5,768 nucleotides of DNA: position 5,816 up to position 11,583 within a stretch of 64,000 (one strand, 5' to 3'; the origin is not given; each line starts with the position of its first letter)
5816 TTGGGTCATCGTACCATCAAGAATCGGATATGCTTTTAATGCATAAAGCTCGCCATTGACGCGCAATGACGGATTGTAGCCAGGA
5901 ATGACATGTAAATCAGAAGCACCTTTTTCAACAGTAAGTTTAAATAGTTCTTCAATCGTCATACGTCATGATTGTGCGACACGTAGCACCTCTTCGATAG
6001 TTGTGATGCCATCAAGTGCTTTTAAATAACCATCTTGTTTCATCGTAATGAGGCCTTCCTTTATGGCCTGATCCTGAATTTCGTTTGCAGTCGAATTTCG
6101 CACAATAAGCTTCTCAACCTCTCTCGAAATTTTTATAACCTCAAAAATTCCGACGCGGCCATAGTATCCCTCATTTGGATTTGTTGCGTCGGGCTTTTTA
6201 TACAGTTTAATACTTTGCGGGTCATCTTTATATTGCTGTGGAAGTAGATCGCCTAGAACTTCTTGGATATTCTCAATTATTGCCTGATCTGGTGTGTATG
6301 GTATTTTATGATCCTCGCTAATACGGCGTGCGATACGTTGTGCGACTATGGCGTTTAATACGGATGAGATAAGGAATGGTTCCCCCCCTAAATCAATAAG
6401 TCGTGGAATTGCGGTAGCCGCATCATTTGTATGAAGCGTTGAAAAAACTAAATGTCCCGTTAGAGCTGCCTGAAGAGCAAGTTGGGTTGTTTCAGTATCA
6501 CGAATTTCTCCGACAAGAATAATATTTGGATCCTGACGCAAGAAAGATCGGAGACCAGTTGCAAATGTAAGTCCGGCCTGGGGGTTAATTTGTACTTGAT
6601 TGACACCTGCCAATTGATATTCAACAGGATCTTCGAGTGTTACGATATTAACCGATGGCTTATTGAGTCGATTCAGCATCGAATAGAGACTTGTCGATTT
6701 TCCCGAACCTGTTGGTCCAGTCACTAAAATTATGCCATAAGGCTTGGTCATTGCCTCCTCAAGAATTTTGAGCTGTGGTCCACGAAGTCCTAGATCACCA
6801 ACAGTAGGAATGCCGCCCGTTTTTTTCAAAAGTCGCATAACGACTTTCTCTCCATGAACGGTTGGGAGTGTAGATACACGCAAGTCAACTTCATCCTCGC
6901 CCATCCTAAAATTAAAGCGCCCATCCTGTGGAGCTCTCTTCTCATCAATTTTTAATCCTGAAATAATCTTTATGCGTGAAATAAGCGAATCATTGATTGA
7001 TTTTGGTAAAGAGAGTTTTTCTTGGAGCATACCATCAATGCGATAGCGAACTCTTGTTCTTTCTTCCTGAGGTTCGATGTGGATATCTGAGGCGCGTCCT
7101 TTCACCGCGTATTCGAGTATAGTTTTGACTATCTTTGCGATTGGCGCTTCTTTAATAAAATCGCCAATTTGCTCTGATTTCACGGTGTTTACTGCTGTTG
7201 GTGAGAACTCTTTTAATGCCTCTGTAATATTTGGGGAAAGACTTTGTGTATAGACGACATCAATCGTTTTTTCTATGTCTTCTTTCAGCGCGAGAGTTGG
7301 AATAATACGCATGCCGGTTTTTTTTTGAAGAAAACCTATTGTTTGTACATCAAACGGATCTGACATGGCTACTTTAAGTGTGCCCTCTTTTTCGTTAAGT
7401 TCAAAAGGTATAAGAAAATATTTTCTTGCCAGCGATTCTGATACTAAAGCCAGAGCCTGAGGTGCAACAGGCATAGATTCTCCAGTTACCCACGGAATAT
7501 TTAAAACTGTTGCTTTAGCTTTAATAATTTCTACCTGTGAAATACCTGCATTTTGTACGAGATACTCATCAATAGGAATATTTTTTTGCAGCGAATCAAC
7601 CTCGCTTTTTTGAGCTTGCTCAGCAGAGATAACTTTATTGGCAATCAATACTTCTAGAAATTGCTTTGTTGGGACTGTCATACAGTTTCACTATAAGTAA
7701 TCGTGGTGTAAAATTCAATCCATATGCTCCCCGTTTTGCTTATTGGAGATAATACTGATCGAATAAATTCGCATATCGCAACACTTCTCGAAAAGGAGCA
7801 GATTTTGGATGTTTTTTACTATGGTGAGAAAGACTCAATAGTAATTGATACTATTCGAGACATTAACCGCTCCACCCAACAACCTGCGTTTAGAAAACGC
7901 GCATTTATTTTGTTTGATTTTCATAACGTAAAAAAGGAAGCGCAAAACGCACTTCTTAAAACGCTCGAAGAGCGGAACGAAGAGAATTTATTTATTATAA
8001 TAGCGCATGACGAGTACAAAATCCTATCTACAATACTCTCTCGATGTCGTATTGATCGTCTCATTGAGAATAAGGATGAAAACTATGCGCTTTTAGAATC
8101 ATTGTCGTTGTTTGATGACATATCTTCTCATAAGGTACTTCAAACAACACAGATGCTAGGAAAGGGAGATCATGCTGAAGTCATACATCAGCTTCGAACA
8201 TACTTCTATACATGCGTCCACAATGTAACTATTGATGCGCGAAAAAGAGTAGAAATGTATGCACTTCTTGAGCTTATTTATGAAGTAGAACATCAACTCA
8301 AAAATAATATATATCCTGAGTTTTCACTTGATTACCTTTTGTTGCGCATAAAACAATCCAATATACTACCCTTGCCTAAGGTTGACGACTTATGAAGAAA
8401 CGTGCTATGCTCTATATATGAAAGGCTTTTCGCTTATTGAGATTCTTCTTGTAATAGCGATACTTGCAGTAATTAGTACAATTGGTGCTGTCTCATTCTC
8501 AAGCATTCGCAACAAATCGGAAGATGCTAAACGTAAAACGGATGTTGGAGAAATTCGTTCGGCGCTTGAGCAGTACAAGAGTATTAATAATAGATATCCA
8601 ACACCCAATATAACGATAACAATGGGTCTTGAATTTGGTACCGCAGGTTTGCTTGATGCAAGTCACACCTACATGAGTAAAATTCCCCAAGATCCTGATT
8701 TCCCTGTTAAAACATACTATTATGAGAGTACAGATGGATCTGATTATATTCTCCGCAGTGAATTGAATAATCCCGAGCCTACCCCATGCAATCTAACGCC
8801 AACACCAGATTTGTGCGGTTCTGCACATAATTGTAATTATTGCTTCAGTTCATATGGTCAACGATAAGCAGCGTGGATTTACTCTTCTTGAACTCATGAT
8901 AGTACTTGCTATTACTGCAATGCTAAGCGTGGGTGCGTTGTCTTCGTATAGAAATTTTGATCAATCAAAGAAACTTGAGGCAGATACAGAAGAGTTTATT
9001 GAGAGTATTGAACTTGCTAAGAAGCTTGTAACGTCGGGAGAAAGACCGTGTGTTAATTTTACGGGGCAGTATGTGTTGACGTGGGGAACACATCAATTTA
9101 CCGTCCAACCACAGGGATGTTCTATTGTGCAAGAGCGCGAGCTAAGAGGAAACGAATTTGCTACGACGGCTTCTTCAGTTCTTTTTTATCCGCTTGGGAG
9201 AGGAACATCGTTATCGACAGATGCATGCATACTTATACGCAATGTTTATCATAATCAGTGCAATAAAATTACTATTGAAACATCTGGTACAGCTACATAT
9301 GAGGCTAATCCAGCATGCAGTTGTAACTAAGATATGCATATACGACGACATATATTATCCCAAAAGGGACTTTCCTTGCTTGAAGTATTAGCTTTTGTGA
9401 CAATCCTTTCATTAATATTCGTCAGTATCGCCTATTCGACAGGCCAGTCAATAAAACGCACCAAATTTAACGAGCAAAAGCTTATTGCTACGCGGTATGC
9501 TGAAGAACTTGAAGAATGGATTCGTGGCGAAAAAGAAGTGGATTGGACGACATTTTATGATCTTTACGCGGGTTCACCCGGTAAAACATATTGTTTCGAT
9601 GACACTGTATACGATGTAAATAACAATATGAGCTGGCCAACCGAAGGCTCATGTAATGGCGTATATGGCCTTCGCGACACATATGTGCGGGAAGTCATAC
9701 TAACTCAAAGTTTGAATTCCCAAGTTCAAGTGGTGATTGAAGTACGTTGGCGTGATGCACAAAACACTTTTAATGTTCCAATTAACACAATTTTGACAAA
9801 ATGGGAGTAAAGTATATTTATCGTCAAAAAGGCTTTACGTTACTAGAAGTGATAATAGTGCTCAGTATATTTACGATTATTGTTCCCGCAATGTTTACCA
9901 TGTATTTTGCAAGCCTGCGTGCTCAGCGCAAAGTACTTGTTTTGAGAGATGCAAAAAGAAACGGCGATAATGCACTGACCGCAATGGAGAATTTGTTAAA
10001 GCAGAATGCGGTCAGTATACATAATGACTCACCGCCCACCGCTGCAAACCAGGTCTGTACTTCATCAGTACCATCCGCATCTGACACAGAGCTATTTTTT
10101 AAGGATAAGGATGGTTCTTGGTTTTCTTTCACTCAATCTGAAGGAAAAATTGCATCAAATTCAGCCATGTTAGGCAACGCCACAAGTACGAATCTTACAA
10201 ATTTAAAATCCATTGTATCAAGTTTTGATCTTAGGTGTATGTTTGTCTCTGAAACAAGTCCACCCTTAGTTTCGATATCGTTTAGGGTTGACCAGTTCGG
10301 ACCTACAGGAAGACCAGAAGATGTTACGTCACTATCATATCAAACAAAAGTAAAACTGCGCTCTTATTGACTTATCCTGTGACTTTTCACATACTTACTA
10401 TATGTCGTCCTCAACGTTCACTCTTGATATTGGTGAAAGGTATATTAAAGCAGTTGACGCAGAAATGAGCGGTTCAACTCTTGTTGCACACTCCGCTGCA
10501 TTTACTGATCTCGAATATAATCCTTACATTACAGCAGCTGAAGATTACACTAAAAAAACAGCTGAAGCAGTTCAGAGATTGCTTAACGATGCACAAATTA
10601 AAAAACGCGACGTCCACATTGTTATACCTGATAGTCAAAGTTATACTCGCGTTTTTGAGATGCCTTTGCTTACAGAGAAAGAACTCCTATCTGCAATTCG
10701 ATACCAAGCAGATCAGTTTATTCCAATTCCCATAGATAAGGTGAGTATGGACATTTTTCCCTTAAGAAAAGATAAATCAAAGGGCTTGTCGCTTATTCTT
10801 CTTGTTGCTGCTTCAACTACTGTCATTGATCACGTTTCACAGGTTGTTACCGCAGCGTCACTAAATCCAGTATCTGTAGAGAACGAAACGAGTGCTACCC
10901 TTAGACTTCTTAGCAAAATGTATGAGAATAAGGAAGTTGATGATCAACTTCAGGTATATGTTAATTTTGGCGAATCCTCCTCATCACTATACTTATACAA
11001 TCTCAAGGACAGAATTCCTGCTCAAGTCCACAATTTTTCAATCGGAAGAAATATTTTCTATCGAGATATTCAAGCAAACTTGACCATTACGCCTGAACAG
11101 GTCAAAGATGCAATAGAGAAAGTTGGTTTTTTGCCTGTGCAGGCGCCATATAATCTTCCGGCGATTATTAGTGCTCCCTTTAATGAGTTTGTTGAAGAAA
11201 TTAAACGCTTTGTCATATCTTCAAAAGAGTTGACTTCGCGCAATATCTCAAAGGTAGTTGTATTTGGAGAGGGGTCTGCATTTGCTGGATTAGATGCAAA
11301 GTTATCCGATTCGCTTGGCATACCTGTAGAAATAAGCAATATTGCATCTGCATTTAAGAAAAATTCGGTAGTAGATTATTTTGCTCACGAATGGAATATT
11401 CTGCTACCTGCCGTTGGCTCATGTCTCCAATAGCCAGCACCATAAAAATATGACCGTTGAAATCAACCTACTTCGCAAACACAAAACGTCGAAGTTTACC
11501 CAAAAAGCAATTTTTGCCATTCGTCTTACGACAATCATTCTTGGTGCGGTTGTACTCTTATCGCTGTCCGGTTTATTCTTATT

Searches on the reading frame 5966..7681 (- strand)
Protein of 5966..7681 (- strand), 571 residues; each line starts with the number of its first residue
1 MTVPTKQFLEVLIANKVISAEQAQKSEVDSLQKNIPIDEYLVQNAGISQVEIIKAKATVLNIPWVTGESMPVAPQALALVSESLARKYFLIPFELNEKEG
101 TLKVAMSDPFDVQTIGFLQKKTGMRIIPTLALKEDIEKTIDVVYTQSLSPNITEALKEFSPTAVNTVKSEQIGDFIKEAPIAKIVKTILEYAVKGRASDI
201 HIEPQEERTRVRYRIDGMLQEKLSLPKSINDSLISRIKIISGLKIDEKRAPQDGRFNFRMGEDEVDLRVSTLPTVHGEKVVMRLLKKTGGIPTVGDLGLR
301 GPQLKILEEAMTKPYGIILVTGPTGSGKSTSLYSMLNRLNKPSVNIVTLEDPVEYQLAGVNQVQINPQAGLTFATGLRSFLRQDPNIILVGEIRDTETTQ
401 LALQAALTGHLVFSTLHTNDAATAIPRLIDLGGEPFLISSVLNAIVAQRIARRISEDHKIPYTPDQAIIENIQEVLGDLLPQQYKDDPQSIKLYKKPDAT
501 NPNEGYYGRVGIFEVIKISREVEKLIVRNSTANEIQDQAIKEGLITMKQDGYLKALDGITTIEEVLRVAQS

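Call 31: search_protein_families(library=pfam, proteins=[window:5966-7681:-], max_evalue=0.00001)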
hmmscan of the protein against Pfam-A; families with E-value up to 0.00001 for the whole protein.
window:5966-7681:- (571 aa): 2 families
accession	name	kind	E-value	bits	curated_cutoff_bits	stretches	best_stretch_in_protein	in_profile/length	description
PF00437.27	T2SSE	-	1e-123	413.1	24.9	1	177-567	4-370/370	Type II/IV secretion system protein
PF05157.20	MshEN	-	1e-15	57.9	23.1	1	60-146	1-86/90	MshEN domain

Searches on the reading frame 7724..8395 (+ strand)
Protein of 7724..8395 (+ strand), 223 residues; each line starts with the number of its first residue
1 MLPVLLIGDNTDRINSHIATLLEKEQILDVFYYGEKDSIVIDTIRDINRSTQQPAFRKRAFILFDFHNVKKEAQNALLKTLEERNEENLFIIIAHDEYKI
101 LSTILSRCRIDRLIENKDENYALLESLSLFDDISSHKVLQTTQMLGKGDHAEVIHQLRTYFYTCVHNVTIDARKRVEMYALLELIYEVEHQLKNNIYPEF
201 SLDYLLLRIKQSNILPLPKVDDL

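Call 102: search_protein_families(library=pfam, proteins=[window:7724-8395:+], max_evalue=0.001)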
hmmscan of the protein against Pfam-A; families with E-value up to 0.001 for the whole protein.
window:7724-8395:+ (223 aa): 1 family
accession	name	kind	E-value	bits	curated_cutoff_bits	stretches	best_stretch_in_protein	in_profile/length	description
PF13177.12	DNA_pol3_delta2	-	2.2e-17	64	27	1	22-111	63-155/161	DNA polymerase III, delta subunit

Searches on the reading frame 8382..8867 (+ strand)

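Call 102: search_protein_families(library=pfam, proteins=[window:8382-8867:+], max_evalue=0.001)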
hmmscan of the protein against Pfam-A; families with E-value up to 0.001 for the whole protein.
window:8382-8867:+ (161 aa): 2 families
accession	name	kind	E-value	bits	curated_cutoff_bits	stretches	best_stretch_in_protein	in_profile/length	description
PF07963.17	N_methyl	-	1.6e-05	24.7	21.2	1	14-34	5-25/27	Prokaryotic N-terminal methylation motif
PF08334.16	T2SSG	-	6.1e-05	23.5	21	1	44-116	7-78/108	Type II secretion system (T2SS), protein G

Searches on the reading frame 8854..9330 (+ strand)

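Call 102: search_protein_families(library=pfam, proteins=[window:8854-9330:+], max_evalue=0.001)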
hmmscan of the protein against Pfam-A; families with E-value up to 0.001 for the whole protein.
window:8854-9330:+ (158 aa): 1 family
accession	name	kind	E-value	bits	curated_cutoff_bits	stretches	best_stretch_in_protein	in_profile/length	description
PF07963.17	N_methyl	-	4.9e-10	39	21.2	1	5-29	3-27/27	Prokaryotic N-terminal methylation motif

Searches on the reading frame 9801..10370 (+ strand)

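Call 102: search_protein_families(library=pfam, proteins=[window:9801-10370:+], max_evalue=0.001)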
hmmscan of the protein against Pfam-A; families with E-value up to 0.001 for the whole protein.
window:9801-10370:+ (189 aa): 1 family
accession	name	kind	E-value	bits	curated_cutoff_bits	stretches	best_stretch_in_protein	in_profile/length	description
PF07963.17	N_methyl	-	2.5e-07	30.4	21.2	1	8-27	3-22/27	Prokaryotic N-terminal methylation motif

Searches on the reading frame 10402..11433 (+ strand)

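Call 102: search_protein_families(library=pfam, proteins=[window:10402-11433:+], max_evalue=0.001)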
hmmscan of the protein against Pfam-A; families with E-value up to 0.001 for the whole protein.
window:10402-11433:+ (343 aa): 1 family
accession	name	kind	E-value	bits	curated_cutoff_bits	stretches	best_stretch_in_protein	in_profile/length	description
PF11104.14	PilM_2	-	1.5e-20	73.8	27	1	8-325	2-318/340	Type IV pilus assembly protein PilM;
